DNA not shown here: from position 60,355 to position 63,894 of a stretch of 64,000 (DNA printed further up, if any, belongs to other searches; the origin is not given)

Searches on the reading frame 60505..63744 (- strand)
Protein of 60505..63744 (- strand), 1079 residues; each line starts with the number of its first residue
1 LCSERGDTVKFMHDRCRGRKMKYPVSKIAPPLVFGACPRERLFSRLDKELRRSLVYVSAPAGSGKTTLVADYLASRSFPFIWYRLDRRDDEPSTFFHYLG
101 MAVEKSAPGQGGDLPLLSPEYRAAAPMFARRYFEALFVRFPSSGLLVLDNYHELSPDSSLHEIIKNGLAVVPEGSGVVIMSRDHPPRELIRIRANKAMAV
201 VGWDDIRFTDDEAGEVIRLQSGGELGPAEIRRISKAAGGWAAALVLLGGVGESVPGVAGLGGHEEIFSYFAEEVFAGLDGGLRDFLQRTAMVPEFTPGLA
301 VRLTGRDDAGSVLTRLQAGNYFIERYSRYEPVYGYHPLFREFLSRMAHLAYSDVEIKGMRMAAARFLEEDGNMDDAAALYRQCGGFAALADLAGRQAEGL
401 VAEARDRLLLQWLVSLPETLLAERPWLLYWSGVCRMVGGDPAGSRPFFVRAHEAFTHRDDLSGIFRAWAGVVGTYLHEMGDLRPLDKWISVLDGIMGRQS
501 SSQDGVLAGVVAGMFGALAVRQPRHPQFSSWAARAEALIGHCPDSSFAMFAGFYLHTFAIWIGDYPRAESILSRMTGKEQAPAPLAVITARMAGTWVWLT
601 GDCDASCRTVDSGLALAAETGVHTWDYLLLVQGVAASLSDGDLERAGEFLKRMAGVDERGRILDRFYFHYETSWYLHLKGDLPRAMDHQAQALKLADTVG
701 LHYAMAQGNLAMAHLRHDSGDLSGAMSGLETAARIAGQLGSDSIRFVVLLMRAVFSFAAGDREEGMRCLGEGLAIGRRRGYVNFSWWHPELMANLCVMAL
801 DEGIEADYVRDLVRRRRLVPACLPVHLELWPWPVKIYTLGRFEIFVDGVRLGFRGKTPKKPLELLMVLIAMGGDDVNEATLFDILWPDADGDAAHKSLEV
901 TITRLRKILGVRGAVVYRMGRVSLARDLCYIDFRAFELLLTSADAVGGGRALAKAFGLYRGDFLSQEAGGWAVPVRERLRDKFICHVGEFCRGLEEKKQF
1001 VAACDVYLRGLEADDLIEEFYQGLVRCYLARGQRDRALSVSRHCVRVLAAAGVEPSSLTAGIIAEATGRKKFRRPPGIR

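Call 13: search_protein_families(library=pfam, proteins=[window:60505-63744:-])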
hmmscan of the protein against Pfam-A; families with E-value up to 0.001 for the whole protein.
window:60505-63744:- (1079 aa): 4 families
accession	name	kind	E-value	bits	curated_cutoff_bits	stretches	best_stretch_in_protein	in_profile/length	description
PF03704.23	BTAD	-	1.4e-10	42.2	22.1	1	949-1059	26-138/146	Bacterial transcriptional activator domain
PF17874.7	TPR_MalT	-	9e-07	28.9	45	1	630-777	44-192/336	MalT-like TPR region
PF13401.12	AAA_22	-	3.3e-05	24.6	27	1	52-163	5-104/130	AAA domain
PF00486.34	Trans_reg_C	-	0.0007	20.1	26.2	0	859-911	8-59/77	Transcriptional regulatory protein, C terminal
